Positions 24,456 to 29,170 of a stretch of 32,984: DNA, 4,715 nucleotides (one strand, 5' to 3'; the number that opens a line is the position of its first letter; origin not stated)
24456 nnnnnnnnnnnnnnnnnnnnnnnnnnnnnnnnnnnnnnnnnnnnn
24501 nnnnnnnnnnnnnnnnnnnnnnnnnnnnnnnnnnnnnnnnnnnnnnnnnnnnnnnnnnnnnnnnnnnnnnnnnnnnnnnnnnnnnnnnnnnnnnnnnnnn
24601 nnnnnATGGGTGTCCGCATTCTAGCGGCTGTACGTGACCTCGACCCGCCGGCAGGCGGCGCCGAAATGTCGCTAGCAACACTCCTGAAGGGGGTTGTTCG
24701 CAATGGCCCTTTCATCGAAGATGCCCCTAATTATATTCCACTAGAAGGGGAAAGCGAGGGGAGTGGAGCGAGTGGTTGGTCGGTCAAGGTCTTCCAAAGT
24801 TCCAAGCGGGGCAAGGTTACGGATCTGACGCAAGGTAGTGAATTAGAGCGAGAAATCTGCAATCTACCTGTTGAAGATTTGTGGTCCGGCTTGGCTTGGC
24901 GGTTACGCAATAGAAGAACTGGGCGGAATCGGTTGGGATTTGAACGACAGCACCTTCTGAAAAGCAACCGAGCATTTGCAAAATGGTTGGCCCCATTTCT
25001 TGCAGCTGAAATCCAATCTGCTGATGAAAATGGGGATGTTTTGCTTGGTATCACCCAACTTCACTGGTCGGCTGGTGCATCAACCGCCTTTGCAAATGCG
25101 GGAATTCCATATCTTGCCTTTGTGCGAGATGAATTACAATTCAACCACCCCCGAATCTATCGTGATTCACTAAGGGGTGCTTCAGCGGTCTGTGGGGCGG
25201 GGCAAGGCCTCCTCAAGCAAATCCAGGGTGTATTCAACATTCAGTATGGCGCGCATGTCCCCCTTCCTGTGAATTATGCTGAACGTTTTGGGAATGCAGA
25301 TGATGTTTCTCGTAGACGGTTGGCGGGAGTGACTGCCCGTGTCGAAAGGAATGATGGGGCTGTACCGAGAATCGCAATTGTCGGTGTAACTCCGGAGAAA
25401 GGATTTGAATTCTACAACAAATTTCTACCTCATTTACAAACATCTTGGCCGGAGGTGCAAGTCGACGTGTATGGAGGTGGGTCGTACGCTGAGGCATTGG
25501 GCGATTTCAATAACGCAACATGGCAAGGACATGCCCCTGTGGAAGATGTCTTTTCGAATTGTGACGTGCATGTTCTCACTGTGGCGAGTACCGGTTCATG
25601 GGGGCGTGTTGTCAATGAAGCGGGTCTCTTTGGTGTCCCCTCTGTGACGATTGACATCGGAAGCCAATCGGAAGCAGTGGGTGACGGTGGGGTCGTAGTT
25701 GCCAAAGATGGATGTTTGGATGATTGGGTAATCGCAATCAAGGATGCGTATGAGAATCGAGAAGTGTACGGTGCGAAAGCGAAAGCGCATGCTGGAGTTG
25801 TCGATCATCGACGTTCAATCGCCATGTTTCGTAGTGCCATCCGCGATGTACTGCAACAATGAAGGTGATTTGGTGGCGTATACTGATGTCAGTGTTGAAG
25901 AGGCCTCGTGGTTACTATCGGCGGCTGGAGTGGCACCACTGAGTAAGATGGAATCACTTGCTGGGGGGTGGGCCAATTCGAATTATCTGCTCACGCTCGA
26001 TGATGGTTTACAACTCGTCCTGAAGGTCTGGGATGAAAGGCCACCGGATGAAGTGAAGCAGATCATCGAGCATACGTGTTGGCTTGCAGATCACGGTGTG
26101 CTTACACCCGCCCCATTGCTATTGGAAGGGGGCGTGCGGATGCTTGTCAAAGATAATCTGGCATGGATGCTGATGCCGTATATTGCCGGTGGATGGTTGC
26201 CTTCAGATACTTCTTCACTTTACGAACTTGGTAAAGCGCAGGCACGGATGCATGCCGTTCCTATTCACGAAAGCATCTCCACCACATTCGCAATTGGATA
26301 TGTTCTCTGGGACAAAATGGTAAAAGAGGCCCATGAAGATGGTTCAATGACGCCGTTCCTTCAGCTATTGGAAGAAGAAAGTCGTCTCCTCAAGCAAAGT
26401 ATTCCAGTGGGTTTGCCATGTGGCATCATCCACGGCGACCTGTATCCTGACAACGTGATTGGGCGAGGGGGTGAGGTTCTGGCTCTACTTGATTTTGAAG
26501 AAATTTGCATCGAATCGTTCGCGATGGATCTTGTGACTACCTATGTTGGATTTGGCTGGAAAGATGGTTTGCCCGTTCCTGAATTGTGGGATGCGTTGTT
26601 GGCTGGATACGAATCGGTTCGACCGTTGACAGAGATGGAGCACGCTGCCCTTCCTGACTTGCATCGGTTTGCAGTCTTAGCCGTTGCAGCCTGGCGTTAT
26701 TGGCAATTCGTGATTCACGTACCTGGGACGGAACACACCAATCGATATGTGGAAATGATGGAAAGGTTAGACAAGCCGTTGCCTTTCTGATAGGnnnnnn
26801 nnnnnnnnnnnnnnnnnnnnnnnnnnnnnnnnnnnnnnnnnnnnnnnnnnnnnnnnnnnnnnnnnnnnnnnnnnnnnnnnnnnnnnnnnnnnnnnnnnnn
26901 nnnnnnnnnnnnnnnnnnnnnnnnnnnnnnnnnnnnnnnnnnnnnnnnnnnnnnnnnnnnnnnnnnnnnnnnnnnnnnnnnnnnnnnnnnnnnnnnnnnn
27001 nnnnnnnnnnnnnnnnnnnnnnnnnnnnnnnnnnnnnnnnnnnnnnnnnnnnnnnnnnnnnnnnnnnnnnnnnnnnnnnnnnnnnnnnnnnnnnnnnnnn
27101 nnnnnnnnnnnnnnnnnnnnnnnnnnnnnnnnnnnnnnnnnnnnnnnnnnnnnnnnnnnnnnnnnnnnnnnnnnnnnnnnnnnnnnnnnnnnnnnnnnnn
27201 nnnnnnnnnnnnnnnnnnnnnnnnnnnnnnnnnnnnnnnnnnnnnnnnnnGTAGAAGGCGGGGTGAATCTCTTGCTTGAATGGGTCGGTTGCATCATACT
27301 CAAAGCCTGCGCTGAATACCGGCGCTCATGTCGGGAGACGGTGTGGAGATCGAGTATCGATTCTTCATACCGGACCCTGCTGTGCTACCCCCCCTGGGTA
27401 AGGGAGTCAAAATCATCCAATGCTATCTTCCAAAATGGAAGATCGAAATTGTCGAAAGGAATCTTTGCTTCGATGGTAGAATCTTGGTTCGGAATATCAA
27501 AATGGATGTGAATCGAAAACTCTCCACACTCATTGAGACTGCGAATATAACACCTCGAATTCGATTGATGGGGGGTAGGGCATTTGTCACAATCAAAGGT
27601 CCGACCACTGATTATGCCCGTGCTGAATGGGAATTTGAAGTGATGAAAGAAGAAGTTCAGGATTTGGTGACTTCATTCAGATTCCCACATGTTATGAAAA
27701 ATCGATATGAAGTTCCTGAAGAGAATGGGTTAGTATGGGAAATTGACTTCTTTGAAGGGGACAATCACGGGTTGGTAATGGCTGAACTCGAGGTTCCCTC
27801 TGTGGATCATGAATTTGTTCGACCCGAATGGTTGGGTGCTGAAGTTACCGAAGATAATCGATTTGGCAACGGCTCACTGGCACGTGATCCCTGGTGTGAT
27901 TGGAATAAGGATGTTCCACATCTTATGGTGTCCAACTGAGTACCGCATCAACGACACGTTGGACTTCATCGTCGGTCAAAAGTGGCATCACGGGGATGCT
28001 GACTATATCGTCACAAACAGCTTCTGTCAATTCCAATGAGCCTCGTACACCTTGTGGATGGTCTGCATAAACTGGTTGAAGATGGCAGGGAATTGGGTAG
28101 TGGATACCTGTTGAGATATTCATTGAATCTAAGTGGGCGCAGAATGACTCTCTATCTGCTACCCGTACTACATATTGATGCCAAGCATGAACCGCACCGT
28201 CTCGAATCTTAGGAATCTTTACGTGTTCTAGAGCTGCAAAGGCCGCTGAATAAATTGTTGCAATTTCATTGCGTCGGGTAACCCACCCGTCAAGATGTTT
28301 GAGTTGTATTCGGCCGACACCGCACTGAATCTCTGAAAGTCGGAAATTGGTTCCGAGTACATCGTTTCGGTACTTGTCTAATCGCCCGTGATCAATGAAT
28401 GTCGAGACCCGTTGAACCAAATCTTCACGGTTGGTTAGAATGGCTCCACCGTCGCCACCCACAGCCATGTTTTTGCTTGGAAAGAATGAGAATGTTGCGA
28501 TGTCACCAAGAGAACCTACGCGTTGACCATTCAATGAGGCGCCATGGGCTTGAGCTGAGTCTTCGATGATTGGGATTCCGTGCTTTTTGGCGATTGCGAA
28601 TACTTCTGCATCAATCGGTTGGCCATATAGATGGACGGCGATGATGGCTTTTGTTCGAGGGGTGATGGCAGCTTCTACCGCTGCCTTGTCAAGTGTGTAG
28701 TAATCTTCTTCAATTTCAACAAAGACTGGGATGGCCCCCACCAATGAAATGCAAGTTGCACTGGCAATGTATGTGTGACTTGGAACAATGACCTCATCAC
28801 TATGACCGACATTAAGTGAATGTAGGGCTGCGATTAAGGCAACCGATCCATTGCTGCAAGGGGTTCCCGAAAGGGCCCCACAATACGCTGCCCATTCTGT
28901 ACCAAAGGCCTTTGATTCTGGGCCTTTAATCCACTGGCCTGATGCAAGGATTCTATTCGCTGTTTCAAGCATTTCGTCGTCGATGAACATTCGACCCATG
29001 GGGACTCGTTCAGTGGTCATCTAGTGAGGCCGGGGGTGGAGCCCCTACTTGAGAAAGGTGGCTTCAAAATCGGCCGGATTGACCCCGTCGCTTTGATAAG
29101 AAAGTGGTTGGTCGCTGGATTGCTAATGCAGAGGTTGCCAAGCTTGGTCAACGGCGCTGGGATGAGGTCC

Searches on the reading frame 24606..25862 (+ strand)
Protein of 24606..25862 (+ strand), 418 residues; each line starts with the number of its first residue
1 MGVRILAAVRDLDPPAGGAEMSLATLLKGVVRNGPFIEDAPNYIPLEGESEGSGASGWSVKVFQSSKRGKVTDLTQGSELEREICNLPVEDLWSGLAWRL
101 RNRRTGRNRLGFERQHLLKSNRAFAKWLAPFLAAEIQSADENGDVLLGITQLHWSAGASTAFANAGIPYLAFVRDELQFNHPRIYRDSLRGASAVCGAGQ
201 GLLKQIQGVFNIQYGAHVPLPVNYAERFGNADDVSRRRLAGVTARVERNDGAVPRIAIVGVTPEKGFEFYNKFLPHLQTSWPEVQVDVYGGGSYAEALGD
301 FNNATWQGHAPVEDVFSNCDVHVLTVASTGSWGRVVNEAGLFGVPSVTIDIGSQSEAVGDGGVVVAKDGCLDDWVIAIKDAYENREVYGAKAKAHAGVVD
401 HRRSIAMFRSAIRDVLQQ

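Call 93: search_protein_families(library=pfam, proteins=[window:24606-25862:+], max_evalue=0.00001)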
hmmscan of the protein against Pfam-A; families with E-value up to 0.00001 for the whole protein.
window:24606-25862:+ (418 aa): 2 families
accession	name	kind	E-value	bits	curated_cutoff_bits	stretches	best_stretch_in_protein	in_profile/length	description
PF13692.12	Glyco_trans_1_4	-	1.8e-10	41.7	27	1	254-384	2-142/142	Glycosyl transferases group 1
PF00534.26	Glycos_transf_1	-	8.8e-09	35.6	26.4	1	262-386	25-160/172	Glycosyl transferases group 1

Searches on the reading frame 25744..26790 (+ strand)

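Call 93: search_protein_families(library=pfam, proteins=[window:25744-26790:+], max_evalue=0.00001)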
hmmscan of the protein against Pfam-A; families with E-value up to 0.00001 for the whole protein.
window:25744-26790:+ (348 aa): 1 family
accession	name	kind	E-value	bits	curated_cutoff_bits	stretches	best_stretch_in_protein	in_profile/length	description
PF01636.29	APH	-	3.5e-28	99.4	23.2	1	70-295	3-239/239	Phosphotransferase enzyme family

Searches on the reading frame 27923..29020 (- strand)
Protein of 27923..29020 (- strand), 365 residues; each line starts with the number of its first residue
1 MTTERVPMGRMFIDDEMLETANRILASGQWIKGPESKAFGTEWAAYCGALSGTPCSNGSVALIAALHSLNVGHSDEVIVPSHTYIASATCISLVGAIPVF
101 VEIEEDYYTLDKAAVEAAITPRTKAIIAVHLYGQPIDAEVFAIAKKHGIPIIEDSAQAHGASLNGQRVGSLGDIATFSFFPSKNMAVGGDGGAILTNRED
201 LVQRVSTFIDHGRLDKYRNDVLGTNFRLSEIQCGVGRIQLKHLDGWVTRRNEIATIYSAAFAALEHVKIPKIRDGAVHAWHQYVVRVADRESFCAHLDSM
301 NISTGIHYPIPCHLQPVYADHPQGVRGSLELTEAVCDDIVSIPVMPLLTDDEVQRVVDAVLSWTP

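Call 93: search_protein_families(library=pfam, proteins=[window:27923-29020:-], max_evalue=0.00001)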
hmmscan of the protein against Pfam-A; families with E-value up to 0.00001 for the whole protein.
window:27923-29020:- (365 aa): 1 family
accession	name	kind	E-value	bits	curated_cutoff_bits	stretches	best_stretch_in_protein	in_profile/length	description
PF01041.23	DegT_DnrJ_EryC1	-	3.9e-115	385.3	19.8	1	13-360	3-359/360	DegT/DnrJ/EryC1/StrS aminotransferase family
